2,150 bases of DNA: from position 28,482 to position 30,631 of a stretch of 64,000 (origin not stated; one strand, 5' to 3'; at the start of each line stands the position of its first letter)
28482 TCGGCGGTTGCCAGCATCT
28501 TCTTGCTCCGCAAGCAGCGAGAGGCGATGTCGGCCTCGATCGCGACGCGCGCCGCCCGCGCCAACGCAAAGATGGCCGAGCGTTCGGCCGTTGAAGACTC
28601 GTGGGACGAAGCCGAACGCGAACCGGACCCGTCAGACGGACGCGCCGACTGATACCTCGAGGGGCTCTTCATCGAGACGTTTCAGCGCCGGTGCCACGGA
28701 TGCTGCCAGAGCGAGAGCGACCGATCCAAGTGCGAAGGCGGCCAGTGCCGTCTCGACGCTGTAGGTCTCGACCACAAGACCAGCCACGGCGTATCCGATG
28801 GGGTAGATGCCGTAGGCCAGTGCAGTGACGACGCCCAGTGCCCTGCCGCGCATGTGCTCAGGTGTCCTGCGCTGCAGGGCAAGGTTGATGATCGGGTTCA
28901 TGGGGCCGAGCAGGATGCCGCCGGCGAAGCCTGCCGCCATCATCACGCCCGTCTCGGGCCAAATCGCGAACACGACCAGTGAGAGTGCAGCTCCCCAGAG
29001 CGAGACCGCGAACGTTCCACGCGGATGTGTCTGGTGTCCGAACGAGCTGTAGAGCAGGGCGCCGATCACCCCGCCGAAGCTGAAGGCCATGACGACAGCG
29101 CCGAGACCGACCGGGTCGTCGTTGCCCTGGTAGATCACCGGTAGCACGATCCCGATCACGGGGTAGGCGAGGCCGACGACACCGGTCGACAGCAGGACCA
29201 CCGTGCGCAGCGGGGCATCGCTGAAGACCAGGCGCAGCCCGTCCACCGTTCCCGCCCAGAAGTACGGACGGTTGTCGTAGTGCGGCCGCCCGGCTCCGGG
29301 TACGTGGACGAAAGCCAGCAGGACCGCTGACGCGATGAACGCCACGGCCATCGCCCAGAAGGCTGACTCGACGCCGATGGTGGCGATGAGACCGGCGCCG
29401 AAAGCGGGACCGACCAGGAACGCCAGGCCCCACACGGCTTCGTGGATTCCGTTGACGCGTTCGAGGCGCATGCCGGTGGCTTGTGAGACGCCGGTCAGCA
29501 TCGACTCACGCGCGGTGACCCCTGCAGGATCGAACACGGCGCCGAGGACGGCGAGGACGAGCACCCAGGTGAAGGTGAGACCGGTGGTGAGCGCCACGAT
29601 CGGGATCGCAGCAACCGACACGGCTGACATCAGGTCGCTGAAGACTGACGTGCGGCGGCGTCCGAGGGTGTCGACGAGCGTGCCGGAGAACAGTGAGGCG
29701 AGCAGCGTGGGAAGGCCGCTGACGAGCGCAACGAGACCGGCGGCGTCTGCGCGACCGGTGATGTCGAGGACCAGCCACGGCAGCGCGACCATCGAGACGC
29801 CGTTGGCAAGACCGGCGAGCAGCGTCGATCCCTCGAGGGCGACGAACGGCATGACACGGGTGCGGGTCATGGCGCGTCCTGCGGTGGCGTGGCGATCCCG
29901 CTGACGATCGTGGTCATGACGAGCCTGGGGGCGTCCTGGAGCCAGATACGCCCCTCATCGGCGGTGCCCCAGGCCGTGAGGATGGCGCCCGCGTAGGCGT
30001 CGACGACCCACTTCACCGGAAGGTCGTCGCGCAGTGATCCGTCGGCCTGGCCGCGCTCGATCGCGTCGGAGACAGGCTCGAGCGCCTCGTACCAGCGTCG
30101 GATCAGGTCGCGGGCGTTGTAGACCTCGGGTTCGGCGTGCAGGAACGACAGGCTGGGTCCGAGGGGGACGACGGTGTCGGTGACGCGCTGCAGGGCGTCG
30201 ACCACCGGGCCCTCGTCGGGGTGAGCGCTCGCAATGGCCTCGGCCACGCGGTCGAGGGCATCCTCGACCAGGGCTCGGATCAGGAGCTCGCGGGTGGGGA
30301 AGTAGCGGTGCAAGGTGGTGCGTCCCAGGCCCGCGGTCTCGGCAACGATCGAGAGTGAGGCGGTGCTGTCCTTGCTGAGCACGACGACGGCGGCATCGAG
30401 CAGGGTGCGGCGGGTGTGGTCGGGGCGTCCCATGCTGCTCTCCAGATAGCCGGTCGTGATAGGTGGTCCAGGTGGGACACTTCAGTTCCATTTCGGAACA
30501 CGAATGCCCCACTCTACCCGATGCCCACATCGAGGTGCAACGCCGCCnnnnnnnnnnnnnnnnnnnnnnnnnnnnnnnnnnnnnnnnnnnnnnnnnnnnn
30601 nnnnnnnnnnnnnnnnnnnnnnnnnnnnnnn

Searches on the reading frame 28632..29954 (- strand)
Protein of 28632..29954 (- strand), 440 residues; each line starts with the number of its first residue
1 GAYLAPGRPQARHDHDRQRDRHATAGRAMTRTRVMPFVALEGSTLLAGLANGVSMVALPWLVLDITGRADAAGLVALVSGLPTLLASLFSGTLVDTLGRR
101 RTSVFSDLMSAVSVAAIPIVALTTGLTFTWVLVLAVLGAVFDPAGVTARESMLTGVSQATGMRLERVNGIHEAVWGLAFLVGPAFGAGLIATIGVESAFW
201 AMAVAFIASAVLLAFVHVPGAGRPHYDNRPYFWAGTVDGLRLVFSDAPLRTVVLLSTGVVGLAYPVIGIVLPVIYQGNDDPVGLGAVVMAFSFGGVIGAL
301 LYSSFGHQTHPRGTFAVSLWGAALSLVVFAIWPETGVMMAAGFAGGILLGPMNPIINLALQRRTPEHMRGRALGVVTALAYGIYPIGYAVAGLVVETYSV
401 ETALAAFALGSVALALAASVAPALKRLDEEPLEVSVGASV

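Call 71: search_protein_families(library=pfam, proteins=[window:28632-29954:-], max_evalue=0.0001)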
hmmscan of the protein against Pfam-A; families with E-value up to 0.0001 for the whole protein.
window:28632-29954:- (440 aa): 3 families
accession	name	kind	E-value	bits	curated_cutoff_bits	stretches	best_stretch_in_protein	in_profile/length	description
PF07690.21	MFS_1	-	1.3e-32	113.6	33.4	2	43-274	4-228/347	Major Facilitator Superfamily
PF05977.19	MFS_3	-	7e-20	71.4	27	1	43-429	18-400/524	Transmembrane secretion effector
PF13347.12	MFS_2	-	5.1e-06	25.7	27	1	15-191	203-378/427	MFS/sugar transport protein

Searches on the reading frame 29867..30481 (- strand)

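Call 71: search_protein_families(library=pfam, proteins=[window:29867-30481:-], max_evalue=0.0001)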
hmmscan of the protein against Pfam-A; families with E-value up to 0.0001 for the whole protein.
window:29867-30481:- (204 aa): 1 family
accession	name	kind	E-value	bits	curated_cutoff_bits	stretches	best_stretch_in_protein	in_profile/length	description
PF00440.29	TetR_N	-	4.8e-05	23.5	24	1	27-71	1-47/47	Bacterial regulatory proteins, tetR family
